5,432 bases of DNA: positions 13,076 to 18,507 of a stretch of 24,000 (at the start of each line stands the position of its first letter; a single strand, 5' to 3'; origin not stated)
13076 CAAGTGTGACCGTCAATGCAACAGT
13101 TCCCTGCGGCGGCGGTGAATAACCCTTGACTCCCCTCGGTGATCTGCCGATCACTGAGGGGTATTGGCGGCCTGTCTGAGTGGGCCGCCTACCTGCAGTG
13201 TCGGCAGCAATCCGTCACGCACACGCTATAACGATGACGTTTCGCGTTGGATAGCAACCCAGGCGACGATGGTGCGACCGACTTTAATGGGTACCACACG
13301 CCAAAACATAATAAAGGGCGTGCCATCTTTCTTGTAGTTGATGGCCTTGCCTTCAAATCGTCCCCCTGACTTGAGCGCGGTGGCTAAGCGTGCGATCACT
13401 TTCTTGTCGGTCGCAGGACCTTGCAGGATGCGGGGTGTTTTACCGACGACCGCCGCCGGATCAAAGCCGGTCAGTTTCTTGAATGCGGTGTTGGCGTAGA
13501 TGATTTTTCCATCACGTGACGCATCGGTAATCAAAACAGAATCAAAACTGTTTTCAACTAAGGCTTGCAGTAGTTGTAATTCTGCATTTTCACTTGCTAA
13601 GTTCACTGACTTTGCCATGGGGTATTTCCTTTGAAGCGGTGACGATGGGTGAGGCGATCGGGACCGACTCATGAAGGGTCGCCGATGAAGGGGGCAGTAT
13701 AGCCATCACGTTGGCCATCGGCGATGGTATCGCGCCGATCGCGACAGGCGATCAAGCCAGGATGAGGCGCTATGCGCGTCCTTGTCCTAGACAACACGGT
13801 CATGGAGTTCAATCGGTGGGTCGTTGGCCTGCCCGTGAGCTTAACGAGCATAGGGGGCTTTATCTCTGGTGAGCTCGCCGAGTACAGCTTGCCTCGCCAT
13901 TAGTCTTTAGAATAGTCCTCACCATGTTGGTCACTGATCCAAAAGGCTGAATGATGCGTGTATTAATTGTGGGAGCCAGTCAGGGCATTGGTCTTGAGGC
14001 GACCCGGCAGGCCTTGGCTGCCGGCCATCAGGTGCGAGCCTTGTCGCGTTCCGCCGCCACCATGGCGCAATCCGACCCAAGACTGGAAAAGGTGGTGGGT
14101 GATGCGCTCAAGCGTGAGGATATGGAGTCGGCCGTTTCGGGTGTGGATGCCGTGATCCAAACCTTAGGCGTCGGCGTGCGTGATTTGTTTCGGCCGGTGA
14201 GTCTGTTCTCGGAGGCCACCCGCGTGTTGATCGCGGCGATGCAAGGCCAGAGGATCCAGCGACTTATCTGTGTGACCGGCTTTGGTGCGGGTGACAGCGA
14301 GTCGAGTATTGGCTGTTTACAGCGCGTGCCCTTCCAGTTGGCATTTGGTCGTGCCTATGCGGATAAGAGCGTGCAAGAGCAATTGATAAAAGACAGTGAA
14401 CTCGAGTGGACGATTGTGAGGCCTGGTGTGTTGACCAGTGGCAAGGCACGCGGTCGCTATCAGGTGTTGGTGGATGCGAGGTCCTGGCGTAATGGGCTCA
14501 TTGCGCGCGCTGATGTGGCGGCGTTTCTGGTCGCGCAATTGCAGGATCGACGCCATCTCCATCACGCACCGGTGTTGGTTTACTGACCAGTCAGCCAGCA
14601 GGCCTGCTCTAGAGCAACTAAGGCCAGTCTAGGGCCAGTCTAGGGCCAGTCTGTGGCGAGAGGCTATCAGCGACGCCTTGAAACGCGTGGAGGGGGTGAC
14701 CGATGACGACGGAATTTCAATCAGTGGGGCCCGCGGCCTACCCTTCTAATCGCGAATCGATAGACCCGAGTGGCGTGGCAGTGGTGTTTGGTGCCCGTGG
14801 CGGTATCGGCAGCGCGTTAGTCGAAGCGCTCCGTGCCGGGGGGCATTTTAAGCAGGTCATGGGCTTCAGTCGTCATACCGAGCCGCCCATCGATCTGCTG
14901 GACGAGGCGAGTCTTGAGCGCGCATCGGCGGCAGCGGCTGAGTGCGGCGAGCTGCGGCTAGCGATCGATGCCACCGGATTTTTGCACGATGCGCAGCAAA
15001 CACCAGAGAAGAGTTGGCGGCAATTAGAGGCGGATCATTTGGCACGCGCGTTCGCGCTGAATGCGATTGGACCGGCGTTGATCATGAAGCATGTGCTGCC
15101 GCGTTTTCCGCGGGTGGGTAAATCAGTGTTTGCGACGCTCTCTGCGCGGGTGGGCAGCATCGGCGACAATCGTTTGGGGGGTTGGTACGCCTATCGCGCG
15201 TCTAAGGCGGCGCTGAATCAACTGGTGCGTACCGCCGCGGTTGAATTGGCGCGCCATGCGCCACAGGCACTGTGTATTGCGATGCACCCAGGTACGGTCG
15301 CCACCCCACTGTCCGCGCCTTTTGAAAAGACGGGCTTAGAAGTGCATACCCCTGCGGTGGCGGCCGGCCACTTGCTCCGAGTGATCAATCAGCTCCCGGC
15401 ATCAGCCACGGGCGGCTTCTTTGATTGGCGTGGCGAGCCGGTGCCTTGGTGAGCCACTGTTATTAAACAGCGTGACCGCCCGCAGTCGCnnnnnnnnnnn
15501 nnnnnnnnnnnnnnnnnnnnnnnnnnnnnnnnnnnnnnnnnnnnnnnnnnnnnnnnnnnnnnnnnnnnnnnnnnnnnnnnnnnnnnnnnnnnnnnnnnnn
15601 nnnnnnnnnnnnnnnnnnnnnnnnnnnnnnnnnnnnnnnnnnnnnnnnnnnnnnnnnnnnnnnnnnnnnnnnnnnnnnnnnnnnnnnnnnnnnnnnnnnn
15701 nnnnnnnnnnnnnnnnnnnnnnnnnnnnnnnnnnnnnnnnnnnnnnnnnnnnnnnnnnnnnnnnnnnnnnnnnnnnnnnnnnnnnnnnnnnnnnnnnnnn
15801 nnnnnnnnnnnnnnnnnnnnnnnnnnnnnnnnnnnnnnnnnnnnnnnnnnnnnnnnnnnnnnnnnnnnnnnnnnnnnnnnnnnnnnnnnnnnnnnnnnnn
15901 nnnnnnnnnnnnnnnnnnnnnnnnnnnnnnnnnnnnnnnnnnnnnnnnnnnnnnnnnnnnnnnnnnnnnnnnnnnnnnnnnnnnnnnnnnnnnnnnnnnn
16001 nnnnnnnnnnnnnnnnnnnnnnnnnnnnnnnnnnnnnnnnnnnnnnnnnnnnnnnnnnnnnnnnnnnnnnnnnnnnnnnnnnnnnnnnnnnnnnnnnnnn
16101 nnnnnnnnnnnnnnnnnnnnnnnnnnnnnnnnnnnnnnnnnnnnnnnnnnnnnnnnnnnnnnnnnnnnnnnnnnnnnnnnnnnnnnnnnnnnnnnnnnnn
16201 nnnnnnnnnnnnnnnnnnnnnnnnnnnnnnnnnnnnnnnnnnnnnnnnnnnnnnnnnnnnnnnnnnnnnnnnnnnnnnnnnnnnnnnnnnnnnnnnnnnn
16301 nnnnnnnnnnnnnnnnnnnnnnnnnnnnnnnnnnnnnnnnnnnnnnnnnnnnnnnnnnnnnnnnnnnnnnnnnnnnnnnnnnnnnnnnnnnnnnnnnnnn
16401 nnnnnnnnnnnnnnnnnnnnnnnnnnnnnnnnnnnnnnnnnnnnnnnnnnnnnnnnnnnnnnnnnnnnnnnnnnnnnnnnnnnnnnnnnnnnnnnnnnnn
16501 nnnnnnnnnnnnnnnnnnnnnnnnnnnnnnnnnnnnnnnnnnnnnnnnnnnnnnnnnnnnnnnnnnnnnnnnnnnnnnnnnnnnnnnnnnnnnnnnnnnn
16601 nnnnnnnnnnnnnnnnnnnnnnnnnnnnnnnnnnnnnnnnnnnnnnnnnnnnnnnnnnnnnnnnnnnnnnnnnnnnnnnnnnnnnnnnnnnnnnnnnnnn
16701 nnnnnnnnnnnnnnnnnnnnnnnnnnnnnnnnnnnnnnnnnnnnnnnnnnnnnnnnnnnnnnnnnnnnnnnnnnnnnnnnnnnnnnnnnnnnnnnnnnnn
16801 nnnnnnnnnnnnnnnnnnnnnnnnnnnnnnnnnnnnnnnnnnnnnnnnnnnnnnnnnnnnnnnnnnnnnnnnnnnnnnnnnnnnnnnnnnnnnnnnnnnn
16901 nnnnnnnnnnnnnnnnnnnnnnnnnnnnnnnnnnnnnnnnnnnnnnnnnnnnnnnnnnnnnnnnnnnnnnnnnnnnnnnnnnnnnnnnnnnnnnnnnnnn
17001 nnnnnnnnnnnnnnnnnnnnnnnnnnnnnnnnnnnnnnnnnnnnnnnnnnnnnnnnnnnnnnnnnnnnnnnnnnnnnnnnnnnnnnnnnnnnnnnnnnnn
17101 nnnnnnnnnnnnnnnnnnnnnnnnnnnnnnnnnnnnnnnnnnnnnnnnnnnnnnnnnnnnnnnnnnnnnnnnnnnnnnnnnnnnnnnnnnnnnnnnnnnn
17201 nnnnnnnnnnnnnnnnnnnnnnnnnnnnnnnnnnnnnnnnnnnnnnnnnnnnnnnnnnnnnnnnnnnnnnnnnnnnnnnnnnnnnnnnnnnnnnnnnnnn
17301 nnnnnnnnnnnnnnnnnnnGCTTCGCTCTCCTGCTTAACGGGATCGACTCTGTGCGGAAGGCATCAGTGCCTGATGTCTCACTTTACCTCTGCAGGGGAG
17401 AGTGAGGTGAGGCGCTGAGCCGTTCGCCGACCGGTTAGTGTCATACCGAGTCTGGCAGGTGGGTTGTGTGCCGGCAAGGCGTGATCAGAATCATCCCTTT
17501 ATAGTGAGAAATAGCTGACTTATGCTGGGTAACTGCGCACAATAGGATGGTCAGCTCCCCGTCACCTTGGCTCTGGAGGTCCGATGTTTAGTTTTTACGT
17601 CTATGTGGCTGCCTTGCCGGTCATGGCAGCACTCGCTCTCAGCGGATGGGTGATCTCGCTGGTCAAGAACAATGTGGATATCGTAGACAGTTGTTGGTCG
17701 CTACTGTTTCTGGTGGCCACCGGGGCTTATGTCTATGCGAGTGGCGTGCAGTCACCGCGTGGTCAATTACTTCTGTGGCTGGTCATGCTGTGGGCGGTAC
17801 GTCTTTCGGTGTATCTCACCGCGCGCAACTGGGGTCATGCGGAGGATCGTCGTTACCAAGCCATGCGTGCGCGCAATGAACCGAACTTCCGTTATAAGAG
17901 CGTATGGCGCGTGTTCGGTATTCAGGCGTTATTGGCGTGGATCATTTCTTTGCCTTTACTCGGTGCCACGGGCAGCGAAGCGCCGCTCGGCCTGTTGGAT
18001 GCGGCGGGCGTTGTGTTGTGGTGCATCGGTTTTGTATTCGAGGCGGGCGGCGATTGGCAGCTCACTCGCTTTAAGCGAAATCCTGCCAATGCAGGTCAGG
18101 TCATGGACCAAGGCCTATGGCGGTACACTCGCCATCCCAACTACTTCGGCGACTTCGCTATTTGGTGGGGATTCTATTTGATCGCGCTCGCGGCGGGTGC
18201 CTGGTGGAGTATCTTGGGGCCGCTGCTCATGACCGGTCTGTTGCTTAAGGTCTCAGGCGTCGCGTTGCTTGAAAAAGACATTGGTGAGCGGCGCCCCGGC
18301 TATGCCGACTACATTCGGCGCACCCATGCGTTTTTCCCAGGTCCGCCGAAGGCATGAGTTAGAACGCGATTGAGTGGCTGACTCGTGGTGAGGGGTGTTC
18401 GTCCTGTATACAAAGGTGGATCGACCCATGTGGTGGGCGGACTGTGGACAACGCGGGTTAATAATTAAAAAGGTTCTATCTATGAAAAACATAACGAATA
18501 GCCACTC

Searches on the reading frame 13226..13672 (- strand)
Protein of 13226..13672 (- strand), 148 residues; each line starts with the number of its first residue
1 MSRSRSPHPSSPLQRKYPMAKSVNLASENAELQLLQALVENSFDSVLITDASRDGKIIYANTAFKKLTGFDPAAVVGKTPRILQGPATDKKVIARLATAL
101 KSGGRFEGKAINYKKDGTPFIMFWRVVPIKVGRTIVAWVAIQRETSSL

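Call 15: search_protein_families(library=pfam, proteins=[window:13226-13672:-], max_evalue=0.001)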
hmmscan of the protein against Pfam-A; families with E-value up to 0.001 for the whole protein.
window:13226-13672:- (148 aa): 6 families
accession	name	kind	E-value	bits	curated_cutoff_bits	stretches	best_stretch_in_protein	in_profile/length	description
PF13426.13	PAS_9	-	1.6e-13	51.2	27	1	45-146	3-102/103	PAS domain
PF00989.32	PAS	-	2.5e-12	47.3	22.6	1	34-128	2-95/113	PAS fold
PF08448.16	PAS_4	-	1e-07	32.6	23.1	1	42-145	4-105/110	PAS fold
PF13188.13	PAS_8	-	2.5e-06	27.6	21.8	1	34-82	2-49/65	PAS domain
PF08447.18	PAS_3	-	1.1e-05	26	25.6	1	57-130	1-76/89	PAS fold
PF18095.7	PAS_12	-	0.00034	20.6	22.6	1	33-109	46-122/153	UPF0242 C-terminal PAS-like domain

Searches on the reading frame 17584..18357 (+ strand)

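Call 15: search_protein_families(library=pfam, proteins=[window:17584-18357:+], max_evalue=0.001)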
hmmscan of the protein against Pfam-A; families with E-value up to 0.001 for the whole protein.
window:17584-18357:+ (257 aa): 4 families
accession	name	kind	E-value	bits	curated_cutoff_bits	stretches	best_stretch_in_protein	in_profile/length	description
PF06966.17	DUF1295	-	4.3e-71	239.6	20.4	1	22-247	2-235/235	Protein of unknown function (DUF1295)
PF02544.21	Steroid_dh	-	1.1e-07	32.4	22.6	1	141-205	44-108/150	3-oxo-5-alpha-steroid 4-dehydrogenase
PF04140.19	ICMT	-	3.2e-05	24.7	24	1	151-206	16-66/95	Isoprenylcysteine carboxyl methyltransferase (ICMT) family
PF04191.18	PEMT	-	6.7e-05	23.7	25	1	141-216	5-85/105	Phospholipid methyltransferase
